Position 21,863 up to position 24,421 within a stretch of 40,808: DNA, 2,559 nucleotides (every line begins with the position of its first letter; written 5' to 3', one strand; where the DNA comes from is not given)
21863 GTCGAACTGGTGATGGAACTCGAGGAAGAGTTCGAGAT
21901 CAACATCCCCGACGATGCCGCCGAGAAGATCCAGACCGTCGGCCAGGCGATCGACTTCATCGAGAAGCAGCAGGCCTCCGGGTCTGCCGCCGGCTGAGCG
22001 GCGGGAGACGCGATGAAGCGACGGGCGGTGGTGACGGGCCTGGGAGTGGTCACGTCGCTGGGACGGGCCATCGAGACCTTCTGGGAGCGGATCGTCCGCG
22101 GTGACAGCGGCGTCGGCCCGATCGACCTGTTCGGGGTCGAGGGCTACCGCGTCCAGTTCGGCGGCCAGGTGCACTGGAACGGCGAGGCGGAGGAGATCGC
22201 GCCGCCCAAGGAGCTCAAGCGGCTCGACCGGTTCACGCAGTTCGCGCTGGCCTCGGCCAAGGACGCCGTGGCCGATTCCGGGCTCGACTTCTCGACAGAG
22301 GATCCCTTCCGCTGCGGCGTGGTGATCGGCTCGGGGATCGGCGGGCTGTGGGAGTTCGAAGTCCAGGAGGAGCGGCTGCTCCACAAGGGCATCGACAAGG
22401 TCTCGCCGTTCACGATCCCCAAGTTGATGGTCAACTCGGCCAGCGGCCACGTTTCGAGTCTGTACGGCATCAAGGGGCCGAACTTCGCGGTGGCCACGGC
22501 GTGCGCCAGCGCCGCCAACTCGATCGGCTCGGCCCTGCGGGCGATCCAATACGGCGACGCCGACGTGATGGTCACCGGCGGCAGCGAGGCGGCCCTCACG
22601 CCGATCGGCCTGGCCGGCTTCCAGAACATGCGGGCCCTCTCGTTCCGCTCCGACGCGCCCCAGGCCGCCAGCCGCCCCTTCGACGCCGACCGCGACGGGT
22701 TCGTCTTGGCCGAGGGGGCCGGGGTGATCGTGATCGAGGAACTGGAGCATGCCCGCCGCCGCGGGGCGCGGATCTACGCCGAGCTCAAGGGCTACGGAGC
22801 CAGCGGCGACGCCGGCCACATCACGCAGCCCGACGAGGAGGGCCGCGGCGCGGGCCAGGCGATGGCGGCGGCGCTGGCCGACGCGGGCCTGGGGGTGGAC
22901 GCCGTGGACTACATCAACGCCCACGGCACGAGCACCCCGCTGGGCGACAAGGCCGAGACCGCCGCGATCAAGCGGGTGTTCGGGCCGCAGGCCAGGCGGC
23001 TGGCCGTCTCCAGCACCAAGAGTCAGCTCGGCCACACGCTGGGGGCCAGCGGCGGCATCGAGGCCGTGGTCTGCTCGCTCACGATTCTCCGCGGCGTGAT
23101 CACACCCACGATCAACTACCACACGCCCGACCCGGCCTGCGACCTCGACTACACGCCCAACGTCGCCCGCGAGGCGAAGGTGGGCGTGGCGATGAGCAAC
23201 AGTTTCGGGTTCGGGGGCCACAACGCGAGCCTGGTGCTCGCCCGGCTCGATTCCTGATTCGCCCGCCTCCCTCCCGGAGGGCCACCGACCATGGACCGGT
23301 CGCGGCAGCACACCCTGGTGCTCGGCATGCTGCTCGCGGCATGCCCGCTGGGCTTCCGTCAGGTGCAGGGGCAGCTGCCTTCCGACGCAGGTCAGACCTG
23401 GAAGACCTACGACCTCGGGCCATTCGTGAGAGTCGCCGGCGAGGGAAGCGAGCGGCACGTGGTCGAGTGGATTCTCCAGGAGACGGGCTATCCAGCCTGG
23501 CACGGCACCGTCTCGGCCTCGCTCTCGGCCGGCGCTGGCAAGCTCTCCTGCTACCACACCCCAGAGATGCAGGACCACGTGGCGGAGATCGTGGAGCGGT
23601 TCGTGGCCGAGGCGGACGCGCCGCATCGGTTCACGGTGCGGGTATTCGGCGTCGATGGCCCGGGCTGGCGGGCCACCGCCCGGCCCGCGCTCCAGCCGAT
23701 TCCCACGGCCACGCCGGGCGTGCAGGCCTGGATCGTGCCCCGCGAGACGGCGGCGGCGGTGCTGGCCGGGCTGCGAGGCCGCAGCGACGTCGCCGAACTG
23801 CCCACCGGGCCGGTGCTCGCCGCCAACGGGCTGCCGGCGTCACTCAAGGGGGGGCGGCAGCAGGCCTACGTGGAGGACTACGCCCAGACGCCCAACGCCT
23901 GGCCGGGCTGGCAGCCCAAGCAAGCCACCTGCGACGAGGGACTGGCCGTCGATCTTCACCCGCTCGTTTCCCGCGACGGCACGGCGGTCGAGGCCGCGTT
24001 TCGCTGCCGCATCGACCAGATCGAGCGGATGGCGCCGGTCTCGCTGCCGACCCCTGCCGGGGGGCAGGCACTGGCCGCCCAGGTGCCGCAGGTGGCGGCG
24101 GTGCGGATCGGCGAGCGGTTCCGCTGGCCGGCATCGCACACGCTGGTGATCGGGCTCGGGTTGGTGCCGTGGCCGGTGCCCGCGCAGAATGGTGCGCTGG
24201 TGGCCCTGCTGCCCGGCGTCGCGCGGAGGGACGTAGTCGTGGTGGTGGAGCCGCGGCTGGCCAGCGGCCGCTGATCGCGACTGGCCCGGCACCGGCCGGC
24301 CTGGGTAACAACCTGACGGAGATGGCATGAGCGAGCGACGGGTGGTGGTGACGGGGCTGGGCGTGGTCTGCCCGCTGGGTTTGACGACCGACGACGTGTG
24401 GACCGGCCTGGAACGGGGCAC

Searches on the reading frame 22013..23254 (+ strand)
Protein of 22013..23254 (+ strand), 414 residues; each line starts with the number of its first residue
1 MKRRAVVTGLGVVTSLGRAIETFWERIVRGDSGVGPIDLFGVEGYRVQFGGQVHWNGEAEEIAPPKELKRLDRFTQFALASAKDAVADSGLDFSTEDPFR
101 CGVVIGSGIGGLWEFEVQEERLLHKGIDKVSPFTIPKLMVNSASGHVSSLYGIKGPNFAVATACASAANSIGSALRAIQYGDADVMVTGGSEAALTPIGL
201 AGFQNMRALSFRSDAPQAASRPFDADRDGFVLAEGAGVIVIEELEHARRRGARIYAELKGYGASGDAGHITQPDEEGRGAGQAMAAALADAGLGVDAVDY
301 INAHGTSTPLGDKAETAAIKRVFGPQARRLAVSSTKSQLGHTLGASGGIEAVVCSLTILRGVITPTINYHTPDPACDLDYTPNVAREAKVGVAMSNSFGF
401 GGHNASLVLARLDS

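Call 3: search_protein_families(library=pfam, proteins=[window:22013-23254:+], max_evalue=0.01)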
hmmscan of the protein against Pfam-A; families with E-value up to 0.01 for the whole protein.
window:22013-23254:+ (414 aa): 3 families
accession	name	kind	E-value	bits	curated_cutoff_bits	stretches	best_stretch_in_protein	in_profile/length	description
PF00109.32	ketoacyl-synt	-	1.5e-53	182.4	20.8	1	3-247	2-252/252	Beta-ketoacyl synthase, N-terminal domain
PF02801.28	Ketoacyl-synt_C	-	1.5e-36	125.5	20.8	1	255-369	1-118/119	Beta-ketoacyl synthase, C-terminal domain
PF00108.29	Thiolase_N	-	0.00029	20.7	26.4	1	155-193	76-114/260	Thiolase, N-terminal domain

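Call 4: search_protein_families(library=ncbifam, proteins=[window:22013-23254:+], max_evalue=0.01)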
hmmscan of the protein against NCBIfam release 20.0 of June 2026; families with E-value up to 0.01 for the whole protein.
window:22013-23254:+ (414 aa): 35 families (the best 25 are shown)
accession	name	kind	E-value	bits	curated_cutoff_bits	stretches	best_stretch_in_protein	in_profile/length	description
TIGR03150.1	fabF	equivalog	1.8e-176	586.8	493.75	1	3-409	1-406/407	beta-ketoacyl-ACP synthase II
NF005589.0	PRK07314.1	subfamily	6.9e-170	565.3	387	1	2-412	3-412/413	beta-ketoacyl-ACP synthase II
NF004970.0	PRK06333.1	subfamily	1.1e-148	495.6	525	1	2-412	3-422/424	beta-ketoacyl-ACP synthase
NF006274.0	PRK08439.1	equivalog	1.8e-135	451.9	621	1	3-410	2-404/406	beta-ketoacyl-ACP synthase II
NF006434.0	PRK08722.1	equivalog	2.1e-129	432.1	759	1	2-411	3-413/414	beta-ketoacyl-ACP synthase II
NF005076.0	PRK06501.1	equivalog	4e-98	329.1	629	1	6-411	14-422/425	beta-ketoacyl-ACP synthase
NF005935.0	PRK07967.1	equivalog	2e-95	320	630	1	3-413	2-405/406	beta-ketoacyl-ACP synthase I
NF005916.1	PRK07910.1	equivalog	3.1e-92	309.7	560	1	5-411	14-417/418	KasA/KasB family beta-ketoacyl-ACP synthase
NF006587.0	PRK09116.1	equivalog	1.8e-91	306.9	470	1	3-412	2-407/408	beta-ketoacyl-ACP synthase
NF006618.0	PRK09185.1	subfamily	4.2e-77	259.8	407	1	5-411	5-392/394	beta-ketoacyl-ACP synthase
NF005490.0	PRK07103.1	equivalog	4.6e-75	253.2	445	1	3-411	4-412/414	polyketide beta-ketoacyl:acyl carrier protein synthase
NF004618.0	PRK05952.1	equivalog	1.6e-72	244.5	455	2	80-411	63-382/384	beta-ketoacyl-ACP synthase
NF058662.1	cispenta_AmcF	equivalog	1.1e-65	222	325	1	5-410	2-368/369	cispentacin biosynthesis acyltransferase subunit AmcF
NF045894.1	PKS_plus_SDR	equivalog_domain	7.5e-44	149.7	1740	1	65-409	81-424/1515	type I polyketide synthase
NF040607.1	mycolic_Pks13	equivalog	5.7e-42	143.4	2100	1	144-411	251-525/1680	polyketide synthase Pks13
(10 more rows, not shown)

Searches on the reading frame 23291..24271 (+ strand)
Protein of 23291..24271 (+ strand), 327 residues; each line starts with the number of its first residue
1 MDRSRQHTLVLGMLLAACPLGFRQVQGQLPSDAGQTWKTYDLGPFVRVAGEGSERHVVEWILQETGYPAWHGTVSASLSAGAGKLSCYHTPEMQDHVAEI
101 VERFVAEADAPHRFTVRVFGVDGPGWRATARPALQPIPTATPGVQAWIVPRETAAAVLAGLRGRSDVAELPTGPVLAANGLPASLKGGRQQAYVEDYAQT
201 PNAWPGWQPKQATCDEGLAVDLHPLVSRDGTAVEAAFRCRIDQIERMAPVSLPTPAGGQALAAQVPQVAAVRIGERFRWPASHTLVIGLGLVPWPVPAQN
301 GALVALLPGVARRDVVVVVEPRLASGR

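Call 3: search_protein_families(library=pfam, proteins=[window:23291-24271:+], max_evalue=0.01)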
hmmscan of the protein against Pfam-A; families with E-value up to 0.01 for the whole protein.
window:23291-24271:+ (327 aa): 0 families

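Call 4: search_protein_families(library=ncbifam, proteins=[window:23291-24271:+], max_evalue=0.01)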
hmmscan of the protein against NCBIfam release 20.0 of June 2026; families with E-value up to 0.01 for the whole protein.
window:23291-24271:+ (327 aa): 0 families

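Call 40: find_homologous_proteins(query=window:23291-24271:+, max_evalue=0.001)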
Query window:23291-24271:+ (327 aa): 405 proteins with E <= 0.001 among 8000 candidates; the best 120 are listed.
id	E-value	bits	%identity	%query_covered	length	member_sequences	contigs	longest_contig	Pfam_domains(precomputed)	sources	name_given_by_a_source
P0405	4.9e-193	659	89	100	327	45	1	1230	-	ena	-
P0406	1.7e-189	647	89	100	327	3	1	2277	-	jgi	jgi:hypothetical protein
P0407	9.3e-189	645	88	100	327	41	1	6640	-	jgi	jgi:hypothetical protein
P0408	1.1e-184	631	87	100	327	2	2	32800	-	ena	-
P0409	2.0e-181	621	87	100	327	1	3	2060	-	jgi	-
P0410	4.1e-174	597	84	100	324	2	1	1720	-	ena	-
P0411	3.1e-173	594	82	100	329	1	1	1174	-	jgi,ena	-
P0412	1.9e-155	535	74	98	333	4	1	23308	-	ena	-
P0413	3.6e-154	531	73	100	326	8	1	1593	-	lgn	-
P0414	1.1e-153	529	78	91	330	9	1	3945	-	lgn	-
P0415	4.3e-153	527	77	92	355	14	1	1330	-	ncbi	-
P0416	5.3e-153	527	73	98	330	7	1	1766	-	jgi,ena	jgi:hypothetical protein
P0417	1.0e-152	526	72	100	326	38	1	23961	-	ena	-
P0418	3.2e-152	525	72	94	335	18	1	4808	-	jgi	jgi:hypothetical protein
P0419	1.6e-149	516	71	100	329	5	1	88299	-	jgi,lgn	jgi:hypothetical protein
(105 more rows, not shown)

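Call 45: search_protein_families(library=pfam, proteins=[window:23291-24271:+], max_evalue=10)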
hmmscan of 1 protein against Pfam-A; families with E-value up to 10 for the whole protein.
window:23291-24271:+ (327 aa): 0 families

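Call 51: predict_structure(alignment_id=A2)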
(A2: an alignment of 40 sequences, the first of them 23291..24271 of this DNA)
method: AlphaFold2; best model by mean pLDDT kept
length: 327 residues; sequences in the alignment: 40
mean_pLDDT: 81.0   pTM: 0.75
mean pLDDT of the five models: 81.0, 80.3, 78.9, 76.3, 72.3
residues with pLDDT >= 90: 127; 70-90: 146; 50-70: 24; < 50: 30
segments of 3 or more residues with pLDDT < 50: 1-5, 17-26, 297-308, 325-327
pLDDT, mean of each block of 10 residues (from residue 1): 49 50 52 88 95 96 87 87 95 94 91 91 81 89 90 86 85 87 84 81 76 83 93 94 81 75 81 93 92 56 41 88 56
secondary structure, 60 per line:
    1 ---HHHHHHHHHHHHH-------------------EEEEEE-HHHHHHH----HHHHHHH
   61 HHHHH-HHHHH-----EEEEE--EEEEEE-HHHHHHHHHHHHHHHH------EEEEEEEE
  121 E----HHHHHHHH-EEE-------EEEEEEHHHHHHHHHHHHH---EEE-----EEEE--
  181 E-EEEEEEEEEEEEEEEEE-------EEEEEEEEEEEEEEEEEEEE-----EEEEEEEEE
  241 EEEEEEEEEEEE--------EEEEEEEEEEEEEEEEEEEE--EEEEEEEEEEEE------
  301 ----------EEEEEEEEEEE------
elements in order: H4-16 E36-41 H43-49 H54-65 H67-71 E77-81 E84-89 H91-106 E113-121 H126-133 E135-137 E145-150 H151-163 E167-169 E175-178 E183-199 E207-226 E232-252 E261-280 E283-294 E311-321

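Call 55: fold_search(model_id=the predicted structure, library=pdb)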
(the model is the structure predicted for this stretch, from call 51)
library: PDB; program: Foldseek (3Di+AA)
matches with E <= 10: 1021; with E <= 0.001: 7
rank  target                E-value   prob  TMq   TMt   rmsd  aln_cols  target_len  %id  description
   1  9u5s_A                8.1e-09  1.00  0.33  0.24  24.4       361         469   14  The structure of the BfpBG complex in the T4bP system (released 2025-11-05)
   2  6w6m_A                2.5e-06  1.00  0.29  0.24  28.7       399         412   12  Single particle cryoEM structure of V. cholerae Type IV competence pilus secretin PilQ (released 2020-10-14)
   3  6ve4_A                2.9e-06  1.00  0.27  0.29  22.5       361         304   13  Pentadecameric PilQ from Pseudomonas aeruginosa (released 2020-12-23)
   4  8co1_A1               5.7e-06  1.00  0.25  0.15  27.8       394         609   15  Type II Secretion System (released 2024-04-10)
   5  6q14_A                2.8e-05  1.00  0.29  0.21  24.2       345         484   15  Structure of the Salmonella SPI-1 injectisome NC-base (released 2019-10-23)
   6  7ofh_A                9.4e-05  1.00  0.26  0.33  18.4       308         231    9  CryoEM structure of the outer membrane secretin pore pIV from the f1 filamentous bacteriophage. (released 2021-11-03)
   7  5w68_A                1.4e-04  0.98  0.24  0.22  25.3       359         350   13  Type II secretin from Enteropathogenic Escherichia coli - GspD (released 2017-11-15)
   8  7ah9_5K               2.4e-03  0.60  0.20  0.14  30.9       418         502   10  Substrate-engaged type 3 secretion system needle complex from Salmonella enterica typhimurium - SpaR state 1 (released 2021-03-17)
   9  9wfd_A                3.0e-03  0.89  0.27  0.21  36.3       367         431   14  Cryo-EM structure of the Type II secretion system protein from Acidithiobacillus caldus (released 2025-11-19)
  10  8jvb_A                3.2e-03  0.84  0.26  0.23  34.6       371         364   13  Cryo-EM structure of the Type II secretion system protein from Acidithiobacillus caldus (released 2024-07-03)
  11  7ah9_5J               4.5e-03  0.60  0.21  0.15  30.9       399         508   12  Substrate-engaged type 3 secretion system needle complex from Salmonella enterica typhimurium - SpaR state 1 (released 2021-03-17)
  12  7ah9_5M               5.6e-03  0.60  0.22  0.15  28.8       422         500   10  Substrate-engaged type 3 secretion system needle complex from Salmonella enterica typhimurium - SpaR state 1 (released 2021-03-17)
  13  8odn_A                1.3e-02  0.60  0.22  0.28  23.2       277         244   12  RcpA-TadD with C13 symmetry from the Pseudomonas aeruginosa Tight Adherence Secretion System (released 2023-09-27)
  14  4xxa_A                3.2e-02  0.12  0.12  0.15  20.3       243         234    9  Crystal structure of a recombinant Vatairea macrocarpa seed lectin (released 2016-01-27)
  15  2hpw                  4.0e-02  0.13  0.12  0.17  16.5       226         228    8  Green fluorescent protein from Clytia gregaria (released 2006-09-12)
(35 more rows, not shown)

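Call 76: search_solved_structures(query=A2, max_evalue=10)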
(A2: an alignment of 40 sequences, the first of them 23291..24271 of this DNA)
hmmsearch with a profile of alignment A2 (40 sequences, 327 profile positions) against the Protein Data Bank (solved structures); distinct sequences matched with E-value up to 10: 2.
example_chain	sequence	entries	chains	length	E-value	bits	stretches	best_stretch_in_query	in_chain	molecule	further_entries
4e38_A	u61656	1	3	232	0.3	13.2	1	165-205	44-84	Keto-hydroxyglutarate-aldolase/keto-deoxy-phosphogluconate aldolase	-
5im5_P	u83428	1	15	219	0.75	11.9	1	168-205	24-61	Designed Keto-hydroxyglutarate-aldolase/keto-deoxy-phosphogluconate aldolase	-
